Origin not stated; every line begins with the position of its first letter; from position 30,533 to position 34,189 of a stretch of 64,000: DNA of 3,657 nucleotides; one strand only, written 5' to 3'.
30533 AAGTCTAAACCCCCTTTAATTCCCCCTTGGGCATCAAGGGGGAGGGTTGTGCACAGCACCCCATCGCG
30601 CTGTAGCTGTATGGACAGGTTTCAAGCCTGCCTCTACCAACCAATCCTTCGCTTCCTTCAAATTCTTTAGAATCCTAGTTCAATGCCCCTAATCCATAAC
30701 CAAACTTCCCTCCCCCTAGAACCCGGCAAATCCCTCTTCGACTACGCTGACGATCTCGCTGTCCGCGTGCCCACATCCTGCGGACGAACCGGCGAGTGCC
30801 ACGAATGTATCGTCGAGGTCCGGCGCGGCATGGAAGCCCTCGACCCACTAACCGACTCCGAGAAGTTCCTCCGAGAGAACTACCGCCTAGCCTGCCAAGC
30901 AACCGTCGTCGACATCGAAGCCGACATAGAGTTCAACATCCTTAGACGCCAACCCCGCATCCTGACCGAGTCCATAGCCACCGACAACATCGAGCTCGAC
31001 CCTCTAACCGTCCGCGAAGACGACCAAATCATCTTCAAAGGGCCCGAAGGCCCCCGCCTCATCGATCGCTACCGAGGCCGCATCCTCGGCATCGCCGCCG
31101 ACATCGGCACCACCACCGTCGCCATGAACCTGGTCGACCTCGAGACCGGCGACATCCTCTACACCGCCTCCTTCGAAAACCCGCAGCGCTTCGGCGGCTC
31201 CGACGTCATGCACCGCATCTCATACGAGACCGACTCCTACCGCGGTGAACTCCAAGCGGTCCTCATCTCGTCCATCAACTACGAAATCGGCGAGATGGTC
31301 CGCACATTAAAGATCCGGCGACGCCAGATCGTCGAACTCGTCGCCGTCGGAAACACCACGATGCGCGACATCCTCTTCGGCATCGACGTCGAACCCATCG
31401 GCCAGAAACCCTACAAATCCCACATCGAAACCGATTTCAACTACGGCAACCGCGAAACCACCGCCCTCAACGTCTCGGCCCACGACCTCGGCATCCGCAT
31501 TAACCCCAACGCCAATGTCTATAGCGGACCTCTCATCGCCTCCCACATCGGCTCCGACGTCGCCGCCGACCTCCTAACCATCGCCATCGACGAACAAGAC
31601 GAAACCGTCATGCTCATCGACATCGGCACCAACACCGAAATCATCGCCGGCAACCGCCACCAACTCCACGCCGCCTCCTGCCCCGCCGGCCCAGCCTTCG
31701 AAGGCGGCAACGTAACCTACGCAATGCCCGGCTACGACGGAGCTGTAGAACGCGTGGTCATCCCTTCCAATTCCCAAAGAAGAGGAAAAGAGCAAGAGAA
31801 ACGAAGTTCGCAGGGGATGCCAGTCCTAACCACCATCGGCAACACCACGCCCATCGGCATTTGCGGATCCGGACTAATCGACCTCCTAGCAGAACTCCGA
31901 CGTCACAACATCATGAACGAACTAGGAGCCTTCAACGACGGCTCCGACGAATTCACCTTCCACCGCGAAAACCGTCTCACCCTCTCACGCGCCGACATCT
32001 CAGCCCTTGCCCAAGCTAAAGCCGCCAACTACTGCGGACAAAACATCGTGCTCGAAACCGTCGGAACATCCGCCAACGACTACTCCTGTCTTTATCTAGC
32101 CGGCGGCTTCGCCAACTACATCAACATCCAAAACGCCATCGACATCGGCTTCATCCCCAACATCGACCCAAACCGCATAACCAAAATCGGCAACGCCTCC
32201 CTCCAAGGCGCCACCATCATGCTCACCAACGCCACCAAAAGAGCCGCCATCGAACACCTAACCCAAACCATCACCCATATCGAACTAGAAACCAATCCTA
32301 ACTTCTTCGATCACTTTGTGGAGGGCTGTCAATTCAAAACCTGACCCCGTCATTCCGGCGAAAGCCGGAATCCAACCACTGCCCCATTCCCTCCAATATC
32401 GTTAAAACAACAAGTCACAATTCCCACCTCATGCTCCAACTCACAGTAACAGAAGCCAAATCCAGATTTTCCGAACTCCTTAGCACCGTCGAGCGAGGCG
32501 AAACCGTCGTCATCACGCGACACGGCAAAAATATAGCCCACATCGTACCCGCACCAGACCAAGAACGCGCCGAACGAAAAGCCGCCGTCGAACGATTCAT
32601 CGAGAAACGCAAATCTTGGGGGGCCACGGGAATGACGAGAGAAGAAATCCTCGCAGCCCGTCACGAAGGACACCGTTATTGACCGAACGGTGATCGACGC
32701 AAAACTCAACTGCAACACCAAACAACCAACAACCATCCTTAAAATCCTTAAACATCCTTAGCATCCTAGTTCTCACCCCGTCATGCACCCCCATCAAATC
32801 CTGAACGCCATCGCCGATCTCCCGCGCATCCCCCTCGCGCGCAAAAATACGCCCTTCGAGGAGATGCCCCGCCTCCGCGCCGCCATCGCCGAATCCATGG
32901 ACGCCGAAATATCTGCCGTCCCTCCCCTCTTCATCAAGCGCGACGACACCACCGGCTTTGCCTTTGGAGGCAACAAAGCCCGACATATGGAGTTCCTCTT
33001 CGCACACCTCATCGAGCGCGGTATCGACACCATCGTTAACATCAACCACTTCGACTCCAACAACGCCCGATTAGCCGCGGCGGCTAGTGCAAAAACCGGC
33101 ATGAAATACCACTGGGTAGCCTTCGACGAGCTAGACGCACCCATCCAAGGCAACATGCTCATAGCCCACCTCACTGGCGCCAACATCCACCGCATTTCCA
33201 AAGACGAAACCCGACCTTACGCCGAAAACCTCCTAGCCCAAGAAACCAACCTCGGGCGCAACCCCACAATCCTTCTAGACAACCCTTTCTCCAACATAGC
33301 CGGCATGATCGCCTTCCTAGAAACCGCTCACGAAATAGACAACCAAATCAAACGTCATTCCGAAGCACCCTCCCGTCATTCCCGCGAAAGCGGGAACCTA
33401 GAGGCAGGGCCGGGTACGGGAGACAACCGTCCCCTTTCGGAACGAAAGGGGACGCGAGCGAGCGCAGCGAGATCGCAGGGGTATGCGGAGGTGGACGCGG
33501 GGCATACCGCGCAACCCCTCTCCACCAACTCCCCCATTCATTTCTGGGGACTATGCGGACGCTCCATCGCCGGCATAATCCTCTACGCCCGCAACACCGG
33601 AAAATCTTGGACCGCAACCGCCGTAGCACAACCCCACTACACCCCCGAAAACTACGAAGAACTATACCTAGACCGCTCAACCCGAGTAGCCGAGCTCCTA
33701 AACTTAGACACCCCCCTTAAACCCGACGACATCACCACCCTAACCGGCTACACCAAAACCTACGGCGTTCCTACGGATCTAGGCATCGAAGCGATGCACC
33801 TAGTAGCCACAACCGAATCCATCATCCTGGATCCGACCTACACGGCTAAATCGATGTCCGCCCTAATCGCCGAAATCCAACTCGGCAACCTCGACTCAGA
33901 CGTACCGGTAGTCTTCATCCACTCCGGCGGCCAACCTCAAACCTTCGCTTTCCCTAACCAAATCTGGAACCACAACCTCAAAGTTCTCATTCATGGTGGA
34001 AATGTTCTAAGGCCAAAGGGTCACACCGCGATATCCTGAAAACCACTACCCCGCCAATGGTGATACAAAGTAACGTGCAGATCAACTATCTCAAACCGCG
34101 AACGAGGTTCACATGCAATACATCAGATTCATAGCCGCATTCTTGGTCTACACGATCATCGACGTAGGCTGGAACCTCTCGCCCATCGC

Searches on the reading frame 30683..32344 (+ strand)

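Call 15: search_protein_families(library=ncbifam, proteins=[window:30683-32344:+], max_evalue=0.00001)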
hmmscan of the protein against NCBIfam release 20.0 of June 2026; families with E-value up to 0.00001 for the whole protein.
window:30683-32344:+ (553 aa): 4 families
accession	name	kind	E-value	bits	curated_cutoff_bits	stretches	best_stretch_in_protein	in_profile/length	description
NF040756.1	corr_regen_AcsV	exception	4.7e-97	325.9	800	1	81-549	164-621/632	corrinoid activation/regeneration protein AcsV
TIGR04270.1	Rama_corrin_act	subfamily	2.3e-33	115.3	500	1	136-546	2-411/534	methylamine methyltransferase corrinoid protein reductive activase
NF004317.0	PRK05713.1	equivalog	2.3e-06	27.1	338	1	9-77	10-78/312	iron-sulfur-binding ferredoxin reductase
TIGR02007.1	fdx_isc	equivalog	4.5e-06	26.8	132.1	0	10-83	18-98/110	ISC system 2Fe-2S type ferredoxin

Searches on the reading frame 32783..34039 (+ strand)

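Call 15: search_protein_families(library=ncbifam, proteins=[window:32783-34039:+], max_evalue=0.00001)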
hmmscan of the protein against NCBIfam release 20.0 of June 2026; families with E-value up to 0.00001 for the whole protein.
window:32783-34039:+ (418 aa): 8 families
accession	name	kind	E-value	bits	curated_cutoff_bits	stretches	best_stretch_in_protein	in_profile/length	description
NF052482.1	sulfolyase_CuyA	equivalog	1.8e-48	165.1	450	2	10-192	3-182/332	D-cysteate sulfo-lyase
NF052537.1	CoM_syn_XcbE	exception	5.6e-41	140.8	450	2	259-389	192-322/322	coenzyme M biosynthesis enzyme XcbE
TIGR01275.1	ACC_deam_rel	subfamily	1.2e-38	133.2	289.4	2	48-193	23-175/321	pyridoxal phosphate-dependent enzymes, D-cysteine desulfhydrase family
NF003030.0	PRK03910.1-3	equivalog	1e-35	123.5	429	2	5-193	5-188/338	D-cysteine desulfhydrase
TIGR01274.1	ACC_deam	equivalog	3.7e-34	118.4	392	2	10-188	2-181/337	1-aminocyclopropane-1-carboxylate deaminase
NF003032.0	PRK03910.1-5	equivalog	2.8e-32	112.2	469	2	7-124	4-116/330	D-cysteine desulfhydrase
NF003029.0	PRK03910.1-1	equivalog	7e-32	111.1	610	2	323-391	257-325/328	D-cysteine desulfhydrase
NF010646.0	PRK14045.1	equivalog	2.8e-26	92.6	550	2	1-191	1-180/329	1-aminocyclopropane-1-carboxylate deaminase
